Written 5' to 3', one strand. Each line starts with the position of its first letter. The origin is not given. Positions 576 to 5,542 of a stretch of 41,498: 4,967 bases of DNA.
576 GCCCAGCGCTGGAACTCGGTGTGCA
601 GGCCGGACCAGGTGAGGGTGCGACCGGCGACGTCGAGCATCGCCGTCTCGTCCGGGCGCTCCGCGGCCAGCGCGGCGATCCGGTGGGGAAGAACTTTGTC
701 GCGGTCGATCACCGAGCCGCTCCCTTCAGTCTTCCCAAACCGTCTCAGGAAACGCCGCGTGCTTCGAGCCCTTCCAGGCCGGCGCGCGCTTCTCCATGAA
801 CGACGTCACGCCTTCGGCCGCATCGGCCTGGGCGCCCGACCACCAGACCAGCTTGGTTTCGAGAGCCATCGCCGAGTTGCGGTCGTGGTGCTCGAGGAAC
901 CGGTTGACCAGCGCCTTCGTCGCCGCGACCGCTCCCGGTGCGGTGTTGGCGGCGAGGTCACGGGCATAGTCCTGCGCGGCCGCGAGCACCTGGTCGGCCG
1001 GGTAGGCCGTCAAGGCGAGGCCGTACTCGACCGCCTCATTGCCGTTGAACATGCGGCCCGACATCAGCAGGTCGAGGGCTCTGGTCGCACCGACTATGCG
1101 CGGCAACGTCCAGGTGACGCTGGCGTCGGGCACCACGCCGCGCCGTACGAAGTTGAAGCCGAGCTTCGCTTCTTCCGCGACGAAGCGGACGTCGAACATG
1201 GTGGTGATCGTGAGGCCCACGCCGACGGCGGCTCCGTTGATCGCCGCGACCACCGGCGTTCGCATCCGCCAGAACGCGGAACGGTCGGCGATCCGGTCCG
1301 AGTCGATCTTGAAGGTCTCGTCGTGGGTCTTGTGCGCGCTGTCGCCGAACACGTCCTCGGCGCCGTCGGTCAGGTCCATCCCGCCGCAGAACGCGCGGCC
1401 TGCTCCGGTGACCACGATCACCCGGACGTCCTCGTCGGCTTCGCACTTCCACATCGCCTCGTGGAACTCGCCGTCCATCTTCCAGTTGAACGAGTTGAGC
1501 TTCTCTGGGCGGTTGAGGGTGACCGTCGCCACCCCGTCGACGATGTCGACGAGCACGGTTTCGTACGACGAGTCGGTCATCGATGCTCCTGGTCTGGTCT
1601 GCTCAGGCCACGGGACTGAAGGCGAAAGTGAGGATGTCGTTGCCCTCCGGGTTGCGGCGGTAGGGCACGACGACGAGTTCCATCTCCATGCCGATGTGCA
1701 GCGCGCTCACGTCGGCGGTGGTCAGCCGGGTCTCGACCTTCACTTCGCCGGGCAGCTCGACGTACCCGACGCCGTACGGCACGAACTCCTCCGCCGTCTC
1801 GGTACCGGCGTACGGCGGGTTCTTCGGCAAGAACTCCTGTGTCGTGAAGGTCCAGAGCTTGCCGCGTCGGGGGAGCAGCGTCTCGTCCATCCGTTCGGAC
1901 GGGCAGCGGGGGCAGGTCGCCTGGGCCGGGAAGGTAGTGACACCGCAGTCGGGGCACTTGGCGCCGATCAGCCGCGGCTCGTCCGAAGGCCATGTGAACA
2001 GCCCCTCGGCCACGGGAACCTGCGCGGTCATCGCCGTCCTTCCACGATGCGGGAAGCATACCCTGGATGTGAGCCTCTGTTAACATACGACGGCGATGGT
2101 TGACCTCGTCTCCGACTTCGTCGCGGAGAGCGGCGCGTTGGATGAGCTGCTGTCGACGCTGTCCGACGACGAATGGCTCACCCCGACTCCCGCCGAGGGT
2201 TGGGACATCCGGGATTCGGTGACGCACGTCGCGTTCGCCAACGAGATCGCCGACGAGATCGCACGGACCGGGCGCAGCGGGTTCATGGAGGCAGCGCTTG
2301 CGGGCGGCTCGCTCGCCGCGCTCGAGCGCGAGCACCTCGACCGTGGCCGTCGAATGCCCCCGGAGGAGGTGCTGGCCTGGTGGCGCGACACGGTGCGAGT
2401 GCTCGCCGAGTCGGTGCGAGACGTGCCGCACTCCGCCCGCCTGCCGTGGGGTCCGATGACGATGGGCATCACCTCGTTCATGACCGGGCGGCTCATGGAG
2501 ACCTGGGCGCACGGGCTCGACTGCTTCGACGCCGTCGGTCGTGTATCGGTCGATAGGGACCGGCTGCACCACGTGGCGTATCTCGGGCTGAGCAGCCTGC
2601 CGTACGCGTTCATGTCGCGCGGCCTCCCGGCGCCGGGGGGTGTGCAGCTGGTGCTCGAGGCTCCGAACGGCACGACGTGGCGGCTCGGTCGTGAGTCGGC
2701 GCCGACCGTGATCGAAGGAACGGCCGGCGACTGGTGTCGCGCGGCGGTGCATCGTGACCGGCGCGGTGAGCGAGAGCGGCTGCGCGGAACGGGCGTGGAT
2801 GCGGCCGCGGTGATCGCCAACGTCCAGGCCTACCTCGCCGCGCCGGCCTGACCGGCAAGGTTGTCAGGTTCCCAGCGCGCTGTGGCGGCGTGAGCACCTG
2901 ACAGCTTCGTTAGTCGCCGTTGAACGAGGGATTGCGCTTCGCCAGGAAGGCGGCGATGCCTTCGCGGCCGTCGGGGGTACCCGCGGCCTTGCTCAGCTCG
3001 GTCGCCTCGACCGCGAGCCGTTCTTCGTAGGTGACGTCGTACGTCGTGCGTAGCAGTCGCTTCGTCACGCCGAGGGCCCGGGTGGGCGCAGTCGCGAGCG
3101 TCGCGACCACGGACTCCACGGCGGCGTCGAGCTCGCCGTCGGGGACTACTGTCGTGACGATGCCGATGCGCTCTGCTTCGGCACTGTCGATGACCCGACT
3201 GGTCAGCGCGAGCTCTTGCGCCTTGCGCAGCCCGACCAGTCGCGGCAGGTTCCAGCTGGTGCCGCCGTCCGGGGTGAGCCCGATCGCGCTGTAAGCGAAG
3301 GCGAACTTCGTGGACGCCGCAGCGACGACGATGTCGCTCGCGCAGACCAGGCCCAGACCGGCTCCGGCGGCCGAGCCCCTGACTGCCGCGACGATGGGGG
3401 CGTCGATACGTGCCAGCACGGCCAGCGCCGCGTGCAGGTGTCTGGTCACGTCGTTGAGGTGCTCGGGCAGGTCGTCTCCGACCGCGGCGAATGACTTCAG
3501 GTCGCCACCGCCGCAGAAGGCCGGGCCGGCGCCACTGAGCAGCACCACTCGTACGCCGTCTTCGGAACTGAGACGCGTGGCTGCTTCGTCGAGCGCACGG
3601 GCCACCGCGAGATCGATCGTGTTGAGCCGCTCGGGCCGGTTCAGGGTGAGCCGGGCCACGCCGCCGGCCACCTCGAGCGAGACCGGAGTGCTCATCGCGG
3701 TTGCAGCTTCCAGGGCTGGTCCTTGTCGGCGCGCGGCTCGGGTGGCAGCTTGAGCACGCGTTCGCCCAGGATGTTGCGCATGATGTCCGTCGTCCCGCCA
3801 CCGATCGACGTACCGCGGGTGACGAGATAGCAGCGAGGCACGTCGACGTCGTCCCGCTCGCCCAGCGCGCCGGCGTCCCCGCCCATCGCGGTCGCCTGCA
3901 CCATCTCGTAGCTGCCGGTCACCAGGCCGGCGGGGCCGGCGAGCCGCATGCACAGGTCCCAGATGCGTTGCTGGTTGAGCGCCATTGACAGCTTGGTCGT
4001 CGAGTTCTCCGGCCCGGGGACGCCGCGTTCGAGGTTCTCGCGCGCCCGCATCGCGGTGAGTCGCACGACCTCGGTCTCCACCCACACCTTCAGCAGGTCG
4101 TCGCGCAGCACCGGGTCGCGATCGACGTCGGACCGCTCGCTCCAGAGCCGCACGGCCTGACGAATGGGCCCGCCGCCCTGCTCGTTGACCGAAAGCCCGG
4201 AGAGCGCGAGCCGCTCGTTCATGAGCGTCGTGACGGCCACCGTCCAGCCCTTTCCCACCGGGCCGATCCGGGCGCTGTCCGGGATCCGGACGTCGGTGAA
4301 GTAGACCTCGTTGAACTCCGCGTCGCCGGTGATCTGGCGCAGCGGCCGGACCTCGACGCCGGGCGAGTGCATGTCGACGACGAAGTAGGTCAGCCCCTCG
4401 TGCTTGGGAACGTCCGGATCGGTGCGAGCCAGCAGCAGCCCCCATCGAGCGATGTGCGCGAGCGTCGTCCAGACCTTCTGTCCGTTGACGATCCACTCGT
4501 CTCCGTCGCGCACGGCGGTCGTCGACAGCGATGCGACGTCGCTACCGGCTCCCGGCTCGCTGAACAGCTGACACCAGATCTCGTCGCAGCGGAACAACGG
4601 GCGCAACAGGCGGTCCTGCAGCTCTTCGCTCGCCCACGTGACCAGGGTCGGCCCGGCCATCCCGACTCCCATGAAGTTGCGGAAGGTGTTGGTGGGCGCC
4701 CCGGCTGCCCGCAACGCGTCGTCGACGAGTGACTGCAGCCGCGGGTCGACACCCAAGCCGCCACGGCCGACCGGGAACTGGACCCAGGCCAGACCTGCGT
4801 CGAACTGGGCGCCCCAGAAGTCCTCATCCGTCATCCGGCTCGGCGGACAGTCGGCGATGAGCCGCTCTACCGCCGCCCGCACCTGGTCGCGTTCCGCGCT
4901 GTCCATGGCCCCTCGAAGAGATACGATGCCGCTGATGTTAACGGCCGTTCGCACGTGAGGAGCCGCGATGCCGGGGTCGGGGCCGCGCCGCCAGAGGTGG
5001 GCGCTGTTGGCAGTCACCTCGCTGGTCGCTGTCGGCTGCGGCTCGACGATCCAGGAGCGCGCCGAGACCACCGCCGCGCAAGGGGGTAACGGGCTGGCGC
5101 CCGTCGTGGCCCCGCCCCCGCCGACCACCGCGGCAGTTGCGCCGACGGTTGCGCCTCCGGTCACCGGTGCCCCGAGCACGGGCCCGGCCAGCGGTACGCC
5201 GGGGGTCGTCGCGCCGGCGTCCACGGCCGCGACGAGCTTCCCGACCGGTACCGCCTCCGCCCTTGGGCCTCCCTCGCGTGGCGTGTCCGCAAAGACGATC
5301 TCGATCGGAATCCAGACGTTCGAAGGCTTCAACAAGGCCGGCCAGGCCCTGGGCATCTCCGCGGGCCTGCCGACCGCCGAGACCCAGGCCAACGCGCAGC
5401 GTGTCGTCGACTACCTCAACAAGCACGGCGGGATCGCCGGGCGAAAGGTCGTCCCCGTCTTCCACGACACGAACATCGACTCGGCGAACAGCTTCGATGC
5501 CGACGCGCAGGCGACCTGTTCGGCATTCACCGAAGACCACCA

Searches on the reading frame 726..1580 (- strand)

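Call 13: search_protein_families(library=pfam, proteins=[window:726-1580:-])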
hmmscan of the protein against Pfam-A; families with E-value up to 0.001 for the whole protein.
window:726-1580:- (284 aa): 2 families
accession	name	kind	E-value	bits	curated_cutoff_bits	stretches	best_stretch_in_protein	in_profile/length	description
PF00378.25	ECH_1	-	3.5e-51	174.4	27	1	15-271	4-250/251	Enoyl-CoA hydratase/isomerase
PF16113.10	ECH_2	-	1.4e-30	107.4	27.2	1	18-201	2-180/335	Enoyl-CoA hydratase/isomerase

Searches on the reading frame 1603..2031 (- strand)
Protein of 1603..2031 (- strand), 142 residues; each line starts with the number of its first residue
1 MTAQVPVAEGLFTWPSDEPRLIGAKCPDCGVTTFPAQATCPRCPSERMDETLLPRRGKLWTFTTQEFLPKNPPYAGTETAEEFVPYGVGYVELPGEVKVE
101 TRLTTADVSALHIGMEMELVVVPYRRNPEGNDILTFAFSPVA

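Call 13: search_protein_families(library=pfam, proteins=[window:1603-2031:-])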
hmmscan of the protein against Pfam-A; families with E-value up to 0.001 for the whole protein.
window:1603-2031:- (142 aa): 2 families
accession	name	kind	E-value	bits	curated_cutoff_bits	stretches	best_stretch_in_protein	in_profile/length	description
PF01796.24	OB_ChsH2_C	-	6.1e-14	52.1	27.1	1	53-121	4-64/65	ChsH2, C-terminal OB-fold domain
PF12172.15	zf-ChsH2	-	1.2e-10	41.4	23.2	1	17-48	5-36/37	ChsH2, rubredoxin-like zinc ribbon domain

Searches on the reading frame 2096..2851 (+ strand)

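Call 13: search_protein_families(library=pfam, proteins=[window:2096-2851:+])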
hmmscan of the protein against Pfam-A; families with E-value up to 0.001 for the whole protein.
window:2096-2851:+ (251 aa): 2 families
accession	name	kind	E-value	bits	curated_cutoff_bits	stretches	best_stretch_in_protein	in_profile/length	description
PF11716.13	MDMPI_N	-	2.5e-25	90.2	24.2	1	10-142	3-138/140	Mycothiol maleylpyruvate isomerase N-terminal domain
PF12867.12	DinB_2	-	1.8e-06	28.9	24.8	1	14-112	8-92/128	DinB superfamily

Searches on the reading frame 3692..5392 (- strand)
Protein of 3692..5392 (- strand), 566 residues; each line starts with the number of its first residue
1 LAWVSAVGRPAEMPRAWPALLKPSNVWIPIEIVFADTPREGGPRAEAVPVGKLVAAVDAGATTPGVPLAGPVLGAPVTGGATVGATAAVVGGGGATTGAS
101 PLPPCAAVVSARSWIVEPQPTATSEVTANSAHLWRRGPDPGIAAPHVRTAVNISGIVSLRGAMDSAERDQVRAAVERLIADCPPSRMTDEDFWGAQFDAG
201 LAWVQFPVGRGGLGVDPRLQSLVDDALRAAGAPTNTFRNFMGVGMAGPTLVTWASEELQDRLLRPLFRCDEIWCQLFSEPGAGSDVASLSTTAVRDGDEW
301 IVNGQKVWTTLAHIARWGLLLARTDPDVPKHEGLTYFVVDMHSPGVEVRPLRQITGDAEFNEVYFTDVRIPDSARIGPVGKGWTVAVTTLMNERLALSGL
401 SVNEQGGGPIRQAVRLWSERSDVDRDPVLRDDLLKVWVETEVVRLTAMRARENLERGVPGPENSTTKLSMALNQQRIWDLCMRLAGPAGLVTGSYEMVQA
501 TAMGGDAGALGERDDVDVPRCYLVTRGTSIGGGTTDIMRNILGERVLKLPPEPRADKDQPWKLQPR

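Call 13: search_protein_families(library=pfam, proteins=[window:3692-5392:-])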
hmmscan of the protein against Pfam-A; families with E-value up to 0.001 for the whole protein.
window:3692-5392:- (566 aa): 3 families
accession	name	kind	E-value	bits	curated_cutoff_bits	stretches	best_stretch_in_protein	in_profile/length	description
PF02770.24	Acyl-CoA_dh_M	-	9.9e-23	80.6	33.3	1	274-368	1-97/97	Acyl-CoA dehydrogenase, middle domain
PF00441.29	Acyl-CoA_dh_1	-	4e-20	72.9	22.4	1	380-547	1-150/150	Acyl-CoA dehydrogenase, C-terminal domain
PF02771.21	Acyl-CoA_dh_N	-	7.4e-06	26.8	22.9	1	168-268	8-111/113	Acyl-CoA dehydrogenase, N-terminal domain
